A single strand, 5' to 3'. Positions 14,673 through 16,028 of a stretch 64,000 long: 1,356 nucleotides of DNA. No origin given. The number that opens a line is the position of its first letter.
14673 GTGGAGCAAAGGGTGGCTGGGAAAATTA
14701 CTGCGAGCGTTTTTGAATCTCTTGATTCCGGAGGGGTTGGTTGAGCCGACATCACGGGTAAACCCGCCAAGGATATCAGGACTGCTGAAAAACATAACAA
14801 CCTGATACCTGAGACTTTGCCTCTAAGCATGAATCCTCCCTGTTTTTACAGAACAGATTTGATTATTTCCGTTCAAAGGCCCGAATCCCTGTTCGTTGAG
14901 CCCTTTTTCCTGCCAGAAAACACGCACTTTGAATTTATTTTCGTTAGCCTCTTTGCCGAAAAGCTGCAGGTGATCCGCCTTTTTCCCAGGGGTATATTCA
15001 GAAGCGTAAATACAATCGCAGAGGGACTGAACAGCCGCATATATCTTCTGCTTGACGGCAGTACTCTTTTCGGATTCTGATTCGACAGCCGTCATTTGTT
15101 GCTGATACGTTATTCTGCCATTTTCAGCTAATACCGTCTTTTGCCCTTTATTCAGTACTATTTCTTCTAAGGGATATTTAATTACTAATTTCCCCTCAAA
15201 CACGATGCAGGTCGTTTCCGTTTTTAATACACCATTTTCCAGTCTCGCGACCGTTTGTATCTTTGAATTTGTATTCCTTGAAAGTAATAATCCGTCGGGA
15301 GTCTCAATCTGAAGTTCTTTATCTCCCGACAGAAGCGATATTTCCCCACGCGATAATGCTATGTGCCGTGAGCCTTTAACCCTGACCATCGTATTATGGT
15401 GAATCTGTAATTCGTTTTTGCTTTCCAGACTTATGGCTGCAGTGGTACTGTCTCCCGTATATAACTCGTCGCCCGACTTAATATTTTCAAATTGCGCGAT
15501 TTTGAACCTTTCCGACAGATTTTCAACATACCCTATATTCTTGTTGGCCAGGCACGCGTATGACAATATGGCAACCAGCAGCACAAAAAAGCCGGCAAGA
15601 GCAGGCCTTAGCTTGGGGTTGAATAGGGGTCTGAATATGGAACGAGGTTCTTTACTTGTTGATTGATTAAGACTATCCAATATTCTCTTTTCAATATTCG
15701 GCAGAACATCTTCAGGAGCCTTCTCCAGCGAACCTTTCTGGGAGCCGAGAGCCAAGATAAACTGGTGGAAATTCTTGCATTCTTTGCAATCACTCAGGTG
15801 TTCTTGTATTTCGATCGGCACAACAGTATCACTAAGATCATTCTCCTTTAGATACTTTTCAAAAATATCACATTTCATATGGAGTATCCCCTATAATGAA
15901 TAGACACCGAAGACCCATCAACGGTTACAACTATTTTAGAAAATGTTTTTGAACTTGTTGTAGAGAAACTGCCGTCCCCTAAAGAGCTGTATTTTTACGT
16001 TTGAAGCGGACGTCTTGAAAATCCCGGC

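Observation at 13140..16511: ECF sigma, FecR-like anti-sigma, orphan TupA-like binding protein and TSUP permease in one operon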

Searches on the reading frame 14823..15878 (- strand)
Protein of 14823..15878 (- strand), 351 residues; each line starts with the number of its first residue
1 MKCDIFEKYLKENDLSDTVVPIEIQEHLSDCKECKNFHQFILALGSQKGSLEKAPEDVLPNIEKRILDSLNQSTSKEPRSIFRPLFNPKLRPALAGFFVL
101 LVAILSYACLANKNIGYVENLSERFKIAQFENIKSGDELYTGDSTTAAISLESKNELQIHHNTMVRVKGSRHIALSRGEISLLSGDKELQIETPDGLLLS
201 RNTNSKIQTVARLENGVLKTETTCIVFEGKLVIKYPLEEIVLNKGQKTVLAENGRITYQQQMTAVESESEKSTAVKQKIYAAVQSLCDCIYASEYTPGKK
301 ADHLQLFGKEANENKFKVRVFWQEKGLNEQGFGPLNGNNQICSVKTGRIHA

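Call 3: search_protein_families(library=pfam, proteins=[window:14823-15878:-], max_evalue=0.01)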
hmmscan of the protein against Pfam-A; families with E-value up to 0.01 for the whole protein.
window:14823-15878:- (351 aa): 1 family
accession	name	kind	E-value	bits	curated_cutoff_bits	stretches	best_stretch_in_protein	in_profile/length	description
PF04773.18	FecR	-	0.0025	18.7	24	1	138-207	2-80/97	FecR protein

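Call 4: search_protein_families(library=ncbifam, proteins=[window:14823-15878:-], max_evalue=0.01)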
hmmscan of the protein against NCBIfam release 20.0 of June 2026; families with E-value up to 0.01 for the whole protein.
window:14823-15878:- (351 aa): 0 families

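Call 23: find_homologous_proteins(query=window:14823-15878:-, max_evalue=0.001)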
Query window:14823-15878:- (351 aa): 53 proteins with E <= 0.001 among 3342 candidates.
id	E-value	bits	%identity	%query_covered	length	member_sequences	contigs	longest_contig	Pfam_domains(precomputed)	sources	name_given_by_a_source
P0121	2.0e-184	630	81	100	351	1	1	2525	PF04773.19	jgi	jgi:hypothetical protein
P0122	4.8e-174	596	77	100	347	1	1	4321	-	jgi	jgi:antitoxin component YwqK of YwqJK toxin-antitoxin module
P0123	4.0e-171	587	78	98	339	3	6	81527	-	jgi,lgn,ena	jgi:hypothetical protein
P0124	1.4e-170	585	78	98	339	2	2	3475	-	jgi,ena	jgi:antitoxin component YwqK of YwqJK toxin-antitoxin module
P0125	1.6e-168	578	77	98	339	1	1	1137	-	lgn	-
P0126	7.0e-168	576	76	98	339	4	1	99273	-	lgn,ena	-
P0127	3.2e-167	574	76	99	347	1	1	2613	-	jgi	jgi:hypothetical protein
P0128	2.6e-166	571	74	100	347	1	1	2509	-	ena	-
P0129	4.2e-164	564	73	100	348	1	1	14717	-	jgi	jgi:antitoxin component YwqK of YwqJK toxin-antitoxin module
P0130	2.2e-162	558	76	95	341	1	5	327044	-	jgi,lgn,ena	jgi:antitoxin component YwqK of YwqJK toxin-antitoxin module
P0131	2.5e-161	554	83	87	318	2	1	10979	-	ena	-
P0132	5.2e-161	553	75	95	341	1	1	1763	-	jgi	jgi:hypothetical protein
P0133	3.0e-157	541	69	100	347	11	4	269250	-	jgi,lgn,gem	jgi:hypothetical protein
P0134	3.0e-157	541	70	100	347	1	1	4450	-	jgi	jgi:hypothetical protein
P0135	8.6e-157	540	71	100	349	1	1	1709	-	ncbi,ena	-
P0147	1.5e-145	503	66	98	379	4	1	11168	PF04773.19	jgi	jgi:antitoxin component YwqK of YwqJK toxin-antitoxin module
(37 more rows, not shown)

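Call 57: predict_structure(alignment_id=A4)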
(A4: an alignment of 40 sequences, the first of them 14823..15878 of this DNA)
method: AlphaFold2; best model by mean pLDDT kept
length: 351 residues; sequences in the alignment: 40
mean_pLDDT: 67.8   pTM: 0.51
mean pLDDT of the five models: 67.8, 62.6, 61.9, 61.1, 60.0
residues with pLDDT >= 90: 56; 70-90: 152; 50-70: 52; < 50: 91
segments of 3 or more residues with pLDDT < 50: 74-87, 277-351
pLDDT, mean of each block of 10 residues (from residue 1): 77 69 85 84 68 72 75 45 47 71 77 74 58 74 70 85 80 89 91 93 93 81 94 87 93 84 84 50 29 38 40 32 26 30 30 31
secondary structure, 60 per line:
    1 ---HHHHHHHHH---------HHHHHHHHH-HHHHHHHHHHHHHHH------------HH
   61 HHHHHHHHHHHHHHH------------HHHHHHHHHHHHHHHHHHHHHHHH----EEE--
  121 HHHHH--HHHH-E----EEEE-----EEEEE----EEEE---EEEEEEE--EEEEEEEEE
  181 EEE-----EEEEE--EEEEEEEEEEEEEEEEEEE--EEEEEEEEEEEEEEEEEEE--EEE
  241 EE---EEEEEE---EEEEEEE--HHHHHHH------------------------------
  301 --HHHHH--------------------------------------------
elements in order: H4-12 H22-30 H32-46 H59-75 H88-111 E116-118 H121-125 H128-131 E138-141 E147-151 E156-159 E163-169 E172-183 E189-193 E196-214 E217-235 E238-242 E246-251 E255-261 H264-270 H303-307

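Call 59: fold_search(model_id=the predicted structure, library=pdb)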
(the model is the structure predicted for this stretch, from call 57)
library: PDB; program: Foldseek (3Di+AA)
matches with E <= 10: 506; with E <= 0.001: 4
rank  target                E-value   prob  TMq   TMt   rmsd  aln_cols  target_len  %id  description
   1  6ovk_R                3.3e-08  1.00  0.30  0.49   3.5       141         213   18  Crystal Structure of the Pseudomonas capeferrum Anti-sigma Regulator PupR C-terminal Cell-surface Signaling Domain in  (released 2020-03-04)
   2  4m0n                  7.6e-06  1.00  0.31  0.49   3.3       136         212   12  Crystal structure of a putative anti-sigma factor (BDI_1681) from Parabacteroides distasonis ATCC 8503 at 1.65 A resolut (released 2013-10-16)
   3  4m0h_B                2.7e-05  1.00  0.31  0.49   3.2       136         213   13  Crystal structure of a putative anti-sigma factor (BDI_1681) from Parabacteroides distasonis ATCC 8503 at 2.50 A resol (released 2013-10-16)
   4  4m0h_A                2.8e-05  1.00  0.30  0.47   3.6       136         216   12  Crystal structure of a putative anti-sigma factor (BDI_1681) from Parabacteroides distasonis ATCC 8503 at 2.50 A resol (released 2013-10-16)
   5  4d4p_G                7.8e-02  0.11  0.11  0.10  14.0       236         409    8  Crystal Structure of the Kti11 Kti13 heterodimer Spacegroup P65 (released 2015-01-14)
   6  4d4o_A                9.2e-02  0.10  0.11  0.10  12.8       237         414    7  Crystal Structure of the Kti11 Kti13 heterodimer Spacegroup P64 (released 2015-01-14)
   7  8hme_D                1.3e-01  0.07  0.08  0.04  14.7       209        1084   10  head module state 1 of Tetrahymena IFT-A (released 2023-06-14)
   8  4n7v_A                1.4e-01  0.08  0.08  0.11  18.9       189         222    8  Crystal structure of human Plk4 cryptic polo box (CPB) in complex with a Cep152 N-terminal fragment (released 2014-07-02)
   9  7d4i_5C               1.6e-01  0.10  0.12  0.10  17.9       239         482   10  Cryo-EM structure of 90S small ribosomal precursors complex with the DEAH-box RNA helicase Dhr1 (State F) (released 2021-10-06)
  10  4d4q_A                1.6e-01  0.09  0.11  0.11  14.1       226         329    7  Crystal Structure of Kti13/AtS1 (released 2015-01-14)
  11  4d4q_B                1.6e-01  0.08  0.10  0.11  13.9       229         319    8  Crystal Structure of Kti13/AtS1 (released 2015-01-14)
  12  4d4p_E                2.0e-01  0.08  0.11  0.12  13.3       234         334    8  Crystal Structure of the Kti11 Kti13 heterodimer Spacegroup P65 (released 2015-01-14)
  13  6ke6_5C               2.1e-01  0.08  0.10  0.08  20.5       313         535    9  3.4 angstrom cryo-EM structure of yeast 90S small subunit preribosome (released 2020-08-05)
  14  4d4o_B                2.4e-01  0.08  0.12  0.12  13.5       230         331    8  Crystal Structure of the Kti11 Kti13 heterodimer Spacegroup P64 (released 2015-01-14)
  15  8hmf_D                2.4e-01  0.06  0.08  0.04  14.9       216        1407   10  head module state 2 of Tetrahymena IFT-A (released 2023-06-14)
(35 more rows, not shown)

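Call 63: find_encoding_contigs(protein=P0130, flank=7000, max_places=2)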
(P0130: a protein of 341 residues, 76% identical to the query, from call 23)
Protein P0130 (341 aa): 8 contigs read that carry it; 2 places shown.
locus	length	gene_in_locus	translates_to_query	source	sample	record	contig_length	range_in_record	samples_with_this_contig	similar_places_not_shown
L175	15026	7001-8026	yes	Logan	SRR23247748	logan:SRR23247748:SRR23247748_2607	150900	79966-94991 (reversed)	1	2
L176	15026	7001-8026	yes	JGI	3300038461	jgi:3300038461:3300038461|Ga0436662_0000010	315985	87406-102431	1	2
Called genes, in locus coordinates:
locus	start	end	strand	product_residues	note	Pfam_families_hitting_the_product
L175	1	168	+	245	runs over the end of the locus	PF09603:Fib_succ_major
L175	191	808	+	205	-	PF13386:DsbD_2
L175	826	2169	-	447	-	PF13428:TPR_14 (faint), PF14559:TPR_19 (faint), PF07719:TPR_2 (faint)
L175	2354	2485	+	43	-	-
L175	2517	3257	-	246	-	PF14522:Cytochrome_C7 (faint), PF22113:Mtrc-MtrF_II-IV_dom (weak), PF09698:GSu_C4xC__C2xCH (weak)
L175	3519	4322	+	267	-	PF03459:TOBE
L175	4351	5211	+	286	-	PF02749:QRPTase_N, PF01729:QRPTase_C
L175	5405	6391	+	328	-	PF00884:Sulfatase (weak)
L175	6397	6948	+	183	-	PF04542:Sigma70_r2, PF08281:Sigma70_r4_2, PF04545:Sigma70_r4 (weak)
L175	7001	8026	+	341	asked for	-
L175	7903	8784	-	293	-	-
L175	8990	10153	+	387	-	PF01032:FecCD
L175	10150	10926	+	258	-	PF02463:SMC_N (weak), PF00005:ABC_tran, PF13304:AAA_21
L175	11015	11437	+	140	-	PF01618:MotA_ExbB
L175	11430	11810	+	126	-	PF02472:ExbD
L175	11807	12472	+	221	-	PF13103:TonB_2 (weak), PF03544:TonB_C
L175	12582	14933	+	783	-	PF07715:Plug (weak), PF00593:TonB_dep_Rec_b-barrel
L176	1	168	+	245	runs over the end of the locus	PF09603:Fib_succ_major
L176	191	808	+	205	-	PF13386:DsbD_2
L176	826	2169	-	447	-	PF13428:TPR_14 (faint), PF14559:TPR_19 (faint), PF07719:TPR_2 (faint)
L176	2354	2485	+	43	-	-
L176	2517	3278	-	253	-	PF14522:Cytochrome_C7 (faint), PF22113:Mtrc-MtrF_II-IV_dom (weak), PF09698:GSu_C4xC__C2xCH (weak)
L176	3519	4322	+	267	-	PF03459:TOBE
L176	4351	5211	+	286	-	PF02749:QRPTase_N, PF01729:QRPTase_C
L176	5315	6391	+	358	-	PF00884:Sulfatase (weak)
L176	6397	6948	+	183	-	PF04542:Sigma70_r2, PF08281:Sigma70_r4_2, PF04545:Sigma70_r4 (weak)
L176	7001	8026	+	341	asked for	-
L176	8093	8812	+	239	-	PF01925:TauE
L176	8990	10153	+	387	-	PF01032:FecCD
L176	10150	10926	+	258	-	PF02463:SMC_N (weak), PF00005:ABC_tran, PF13304:AAA_21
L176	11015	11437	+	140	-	PF01618:MotA_ExbB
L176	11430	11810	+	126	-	PF02472:ExbD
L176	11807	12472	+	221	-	PF13103:TonB_2 (weak), PF03544:TonB_C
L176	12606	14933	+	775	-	PF07715:Plug (weak), PF00593:TonB_dep_Rec_b-barrel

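Call 64: find_encoding_contigs(protein=P0147, flank=7000, max_places=1)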
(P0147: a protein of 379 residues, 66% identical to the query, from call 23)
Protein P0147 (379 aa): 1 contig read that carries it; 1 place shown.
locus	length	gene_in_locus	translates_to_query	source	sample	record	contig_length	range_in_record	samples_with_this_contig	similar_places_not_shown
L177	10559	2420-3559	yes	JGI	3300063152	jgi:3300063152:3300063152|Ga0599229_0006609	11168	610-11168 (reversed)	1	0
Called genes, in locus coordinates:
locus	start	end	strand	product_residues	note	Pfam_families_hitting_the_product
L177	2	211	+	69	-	?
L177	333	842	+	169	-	-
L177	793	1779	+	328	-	-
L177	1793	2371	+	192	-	PF04542:Sigma70_r2, PF08281:Sigma70_r4_2, PF04545:Sigma70_r4 (weak)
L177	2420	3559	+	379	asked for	PF04773:FecR (faint)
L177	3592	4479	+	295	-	PF12849:PBP_like_2, PF13531:SBP_bac_11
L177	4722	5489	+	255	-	-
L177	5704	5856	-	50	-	-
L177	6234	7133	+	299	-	-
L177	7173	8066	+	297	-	PF09195:Endonuc-BglII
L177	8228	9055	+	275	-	PF02498:Bro-N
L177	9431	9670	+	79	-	PF00989:PAS (weak), PF13188:PAS_8 (weak), PF13426:PAS_9 (weak)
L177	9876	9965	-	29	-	-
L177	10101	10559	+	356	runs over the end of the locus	?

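Call 74: search_protein_families(library=pfam, proteins=[L177:4722-5489:+, L177:793-1779:+, L176:5315-6391:+], max_evalue=0.05)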
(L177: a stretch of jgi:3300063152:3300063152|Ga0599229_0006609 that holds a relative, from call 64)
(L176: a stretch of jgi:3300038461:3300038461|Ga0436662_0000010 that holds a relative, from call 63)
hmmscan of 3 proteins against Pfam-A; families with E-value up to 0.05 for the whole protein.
L177:4722-5489:+ (255 aa): 0 families

L177:793-1779:+ (328 aa): 0 families

L176:5315-6391:+ (358 aa): 1 family
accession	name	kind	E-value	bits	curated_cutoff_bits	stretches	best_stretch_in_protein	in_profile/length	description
PF00884.28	Sulfatase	-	4.1e-06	26.8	25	1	65-341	2-301/301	Sulfatase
